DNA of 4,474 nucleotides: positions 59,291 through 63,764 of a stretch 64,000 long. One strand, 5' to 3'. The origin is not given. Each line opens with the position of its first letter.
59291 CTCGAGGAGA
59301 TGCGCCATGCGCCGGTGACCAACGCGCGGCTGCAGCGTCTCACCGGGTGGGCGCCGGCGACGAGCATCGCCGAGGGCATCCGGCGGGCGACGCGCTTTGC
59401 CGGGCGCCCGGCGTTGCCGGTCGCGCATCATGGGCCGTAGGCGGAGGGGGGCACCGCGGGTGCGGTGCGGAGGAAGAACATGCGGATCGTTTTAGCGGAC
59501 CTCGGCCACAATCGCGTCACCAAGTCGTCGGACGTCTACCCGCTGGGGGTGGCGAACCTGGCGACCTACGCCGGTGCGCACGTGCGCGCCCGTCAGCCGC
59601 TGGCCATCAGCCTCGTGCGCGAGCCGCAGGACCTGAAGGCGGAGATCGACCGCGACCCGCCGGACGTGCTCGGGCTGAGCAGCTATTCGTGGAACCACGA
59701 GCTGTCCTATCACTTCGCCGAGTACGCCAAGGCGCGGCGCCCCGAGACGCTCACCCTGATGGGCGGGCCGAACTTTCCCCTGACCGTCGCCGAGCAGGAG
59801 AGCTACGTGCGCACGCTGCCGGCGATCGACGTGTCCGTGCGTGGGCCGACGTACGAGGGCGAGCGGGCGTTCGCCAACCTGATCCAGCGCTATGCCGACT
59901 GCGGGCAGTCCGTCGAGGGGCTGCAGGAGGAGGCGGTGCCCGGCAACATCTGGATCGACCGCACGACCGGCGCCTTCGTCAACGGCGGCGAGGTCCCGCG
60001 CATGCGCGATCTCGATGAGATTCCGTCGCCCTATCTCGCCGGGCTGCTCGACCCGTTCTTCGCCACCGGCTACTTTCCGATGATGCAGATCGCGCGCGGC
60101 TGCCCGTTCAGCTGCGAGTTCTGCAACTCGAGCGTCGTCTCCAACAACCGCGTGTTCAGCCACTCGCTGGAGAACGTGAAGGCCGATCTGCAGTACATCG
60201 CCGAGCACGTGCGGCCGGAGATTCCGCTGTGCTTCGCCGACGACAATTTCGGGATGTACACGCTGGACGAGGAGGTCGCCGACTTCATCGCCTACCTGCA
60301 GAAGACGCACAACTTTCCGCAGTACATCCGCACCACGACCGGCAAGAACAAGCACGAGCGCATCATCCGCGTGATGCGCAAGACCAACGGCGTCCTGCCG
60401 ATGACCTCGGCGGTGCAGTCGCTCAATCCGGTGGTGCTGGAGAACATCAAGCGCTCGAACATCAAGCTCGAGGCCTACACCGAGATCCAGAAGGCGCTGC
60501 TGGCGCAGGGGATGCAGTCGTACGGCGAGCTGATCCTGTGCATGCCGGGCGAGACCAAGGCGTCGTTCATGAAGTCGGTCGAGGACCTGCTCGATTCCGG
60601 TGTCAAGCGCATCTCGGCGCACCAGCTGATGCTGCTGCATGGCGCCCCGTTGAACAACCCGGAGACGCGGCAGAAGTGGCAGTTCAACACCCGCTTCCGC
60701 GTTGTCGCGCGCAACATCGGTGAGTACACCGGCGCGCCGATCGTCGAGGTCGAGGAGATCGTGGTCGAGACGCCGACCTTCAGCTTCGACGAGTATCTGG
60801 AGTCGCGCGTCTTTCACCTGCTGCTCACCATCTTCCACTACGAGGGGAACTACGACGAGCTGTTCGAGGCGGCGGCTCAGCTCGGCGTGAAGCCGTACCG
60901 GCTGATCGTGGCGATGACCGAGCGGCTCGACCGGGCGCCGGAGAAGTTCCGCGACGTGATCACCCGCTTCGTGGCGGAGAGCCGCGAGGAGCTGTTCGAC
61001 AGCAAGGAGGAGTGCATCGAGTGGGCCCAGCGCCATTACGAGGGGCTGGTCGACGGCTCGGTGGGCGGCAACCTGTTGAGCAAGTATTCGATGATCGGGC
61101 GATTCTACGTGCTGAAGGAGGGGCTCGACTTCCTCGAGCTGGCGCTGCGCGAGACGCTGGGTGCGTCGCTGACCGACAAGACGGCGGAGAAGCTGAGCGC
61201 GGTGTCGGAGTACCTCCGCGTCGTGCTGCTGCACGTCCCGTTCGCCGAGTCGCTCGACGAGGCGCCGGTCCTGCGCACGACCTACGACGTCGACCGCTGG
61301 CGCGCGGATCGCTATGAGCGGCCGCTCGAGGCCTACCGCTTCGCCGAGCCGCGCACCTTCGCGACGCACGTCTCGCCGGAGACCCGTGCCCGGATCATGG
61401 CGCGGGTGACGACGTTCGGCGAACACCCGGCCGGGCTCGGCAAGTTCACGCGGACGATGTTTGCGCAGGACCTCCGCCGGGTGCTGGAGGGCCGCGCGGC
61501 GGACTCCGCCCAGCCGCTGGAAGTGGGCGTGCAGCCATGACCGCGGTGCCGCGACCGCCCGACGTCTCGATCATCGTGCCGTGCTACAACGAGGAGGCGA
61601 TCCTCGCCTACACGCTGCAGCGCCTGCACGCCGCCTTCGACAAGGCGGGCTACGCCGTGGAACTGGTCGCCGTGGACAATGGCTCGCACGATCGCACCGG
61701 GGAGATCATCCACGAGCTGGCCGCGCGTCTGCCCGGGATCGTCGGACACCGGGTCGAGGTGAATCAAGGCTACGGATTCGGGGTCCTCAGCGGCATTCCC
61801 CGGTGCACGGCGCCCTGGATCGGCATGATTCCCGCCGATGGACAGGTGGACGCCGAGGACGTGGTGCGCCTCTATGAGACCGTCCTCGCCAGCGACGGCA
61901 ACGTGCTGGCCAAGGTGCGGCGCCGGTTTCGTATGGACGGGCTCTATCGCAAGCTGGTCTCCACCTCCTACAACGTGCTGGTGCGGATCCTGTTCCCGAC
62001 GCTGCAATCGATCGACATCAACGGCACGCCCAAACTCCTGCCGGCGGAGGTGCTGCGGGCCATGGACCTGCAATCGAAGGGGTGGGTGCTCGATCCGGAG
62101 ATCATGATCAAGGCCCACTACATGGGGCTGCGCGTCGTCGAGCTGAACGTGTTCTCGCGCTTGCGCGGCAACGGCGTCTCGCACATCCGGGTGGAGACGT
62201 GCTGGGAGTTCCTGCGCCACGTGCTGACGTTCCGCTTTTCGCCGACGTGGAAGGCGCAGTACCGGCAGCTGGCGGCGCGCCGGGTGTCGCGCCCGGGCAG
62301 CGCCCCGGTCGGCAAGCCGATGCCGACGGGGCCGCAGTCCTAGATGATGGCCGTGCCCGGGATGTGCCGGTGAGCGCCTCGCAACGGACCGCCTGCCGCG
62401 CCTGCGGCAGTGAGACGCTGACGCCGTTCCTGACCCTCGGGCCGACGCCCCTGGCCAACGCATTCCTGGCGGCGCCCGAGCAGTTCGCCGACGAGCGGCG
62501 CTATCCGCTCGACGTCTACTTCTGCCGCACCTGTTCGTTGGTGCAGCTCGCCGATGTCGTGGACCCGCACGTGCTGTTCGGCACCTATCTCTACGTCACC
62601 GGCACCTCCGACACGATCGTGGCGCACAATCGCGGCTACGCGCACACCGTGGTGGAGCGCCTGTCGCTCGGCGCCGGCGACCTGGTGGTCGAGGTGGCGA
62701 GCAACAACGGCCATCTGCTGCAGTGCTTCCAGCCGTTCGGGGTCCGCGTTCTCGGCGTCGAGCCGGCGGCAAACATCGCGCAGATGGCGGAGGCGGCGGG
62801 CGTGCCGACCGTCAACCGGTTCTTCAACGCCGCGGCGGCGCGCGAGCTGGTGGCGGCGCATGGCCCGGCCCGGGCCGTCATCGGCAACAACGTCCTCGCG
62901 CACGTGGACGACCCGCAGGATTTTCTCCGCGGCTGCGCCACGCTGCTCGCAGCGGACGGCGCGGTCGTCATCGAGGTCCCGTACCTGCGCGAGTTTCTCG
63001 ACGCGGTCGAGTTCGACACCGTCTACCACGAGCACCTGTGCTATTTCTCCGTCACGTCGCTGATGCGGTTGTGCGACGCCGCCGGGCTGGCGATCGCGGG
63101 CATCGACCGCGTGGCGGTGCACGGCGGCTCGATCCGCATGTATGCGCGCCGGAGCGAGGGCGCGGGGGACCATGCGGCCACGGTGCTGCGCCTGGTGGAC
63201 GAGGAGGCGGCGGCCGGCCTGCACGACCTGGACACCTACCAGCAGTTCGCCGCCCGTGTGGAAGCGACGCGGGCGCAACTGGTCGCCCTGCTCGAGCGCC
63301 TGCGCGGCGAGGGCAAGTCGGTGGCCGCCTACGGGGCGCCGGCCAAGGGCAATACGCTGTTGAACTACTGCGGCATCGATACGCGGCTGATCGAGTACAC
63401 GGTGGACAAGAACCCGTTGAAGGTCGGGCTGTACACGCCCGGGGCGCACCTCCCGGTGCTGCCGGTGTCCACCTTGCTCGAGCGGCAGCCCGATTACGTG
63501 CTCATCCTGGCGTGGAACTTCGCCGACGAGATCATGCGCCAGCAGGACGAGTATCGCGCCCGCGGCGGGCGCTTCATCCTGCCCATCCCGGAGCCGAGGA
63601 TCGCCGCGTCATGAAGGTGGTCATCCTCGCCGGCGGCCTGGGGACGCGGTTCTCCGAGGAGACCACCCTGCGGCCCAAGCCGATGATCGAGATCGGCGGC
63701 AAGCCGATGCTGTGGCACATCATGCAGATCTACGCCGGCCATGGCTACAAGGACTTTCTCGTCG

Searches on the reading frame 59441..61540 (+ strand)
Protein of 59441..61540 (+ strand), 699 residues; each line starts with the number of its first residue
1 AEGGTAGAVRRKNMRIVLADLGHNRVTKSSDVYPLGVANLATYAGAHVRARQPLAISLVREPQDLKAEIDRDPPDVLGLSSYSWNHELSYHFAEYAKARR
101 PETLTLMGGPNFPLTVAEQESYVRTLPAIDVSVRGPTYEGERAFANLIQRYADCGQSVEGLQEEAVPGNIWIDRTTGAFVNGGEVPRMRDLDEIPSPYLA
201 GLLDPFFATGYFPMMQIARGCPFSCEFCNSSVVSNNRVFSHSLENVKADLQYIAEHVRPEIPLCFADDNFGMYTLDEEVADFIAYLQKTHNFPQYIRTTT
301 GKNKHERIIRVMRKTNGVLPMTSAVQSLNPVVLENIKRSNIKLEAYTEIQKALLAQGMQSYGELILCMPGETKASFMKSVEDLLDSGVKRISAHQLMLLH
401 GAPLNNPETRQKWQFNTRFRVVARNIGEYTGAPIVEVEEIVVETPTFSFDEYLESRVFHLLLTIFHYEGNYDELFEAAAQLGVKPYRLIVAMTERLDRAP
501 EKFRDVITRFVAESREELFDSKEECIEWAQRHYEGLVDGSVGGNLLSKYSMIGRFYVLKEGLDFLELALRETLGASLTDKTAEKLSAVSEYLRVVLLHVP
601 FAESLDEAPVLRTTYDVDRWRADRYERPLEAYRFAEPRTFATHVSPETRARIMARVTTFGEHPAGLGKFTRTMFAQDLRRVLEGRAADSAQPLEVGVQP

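Call 60: search_protein_families(library=pfam, max_evalue=0.001, proteins=[window:59441-61540:+])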
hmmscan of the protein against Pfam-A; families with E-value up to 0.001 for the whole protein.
window:59441-61540:+ (699 aa): 2 families
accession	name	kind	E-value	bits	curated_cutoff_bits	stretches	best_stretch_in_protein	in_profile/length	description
PF04055.27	Radical_SAM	-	5.1e-09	37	29.5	1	216-383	2-166/166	Radical SAM superfamily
PF02310.24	B12-binding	-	1.7e-08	34.8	32.1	1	30-145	10-118/121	B12 binding domain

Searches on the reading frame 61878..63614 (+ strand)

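Call 60: search_protein_families(library=pfam, max_evalue=0.001, proteins=[window:61878-63614:+])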
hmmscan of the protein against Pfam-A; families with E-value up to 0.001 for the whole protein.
window:61878-63614:+ (578 aa): 6 families
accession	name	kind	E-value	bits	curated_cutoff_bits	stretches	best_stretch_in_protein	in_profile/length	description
PF08484.17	Methyltransf_14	-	9.4e-64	214.5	23.5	1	414-571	2-160/160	C-methyltransferase C-terminal domain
PF08421.16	Methyltransf_13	-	1.8e-21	76.5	31.3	1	173-234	1-62/62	Putative zinc binding domain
PF13489.12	Methyltransf_23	-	1.8e-16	60.7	27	1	254-406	8-161/164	Methyltransferase domain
PF08241.18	Methyltransf_11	-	3.1e-06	28.2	21.2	1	272-365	2-95/95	Methyltransferase domain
PF08242.18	Methyltransf_12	-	4e-05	24.7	30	1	271-362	1-97/98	Methyltransferase domain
PF13649.12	Methyltransf_25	-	0.00097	20.2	27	0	270-361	1-97/97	Methyltransferase domain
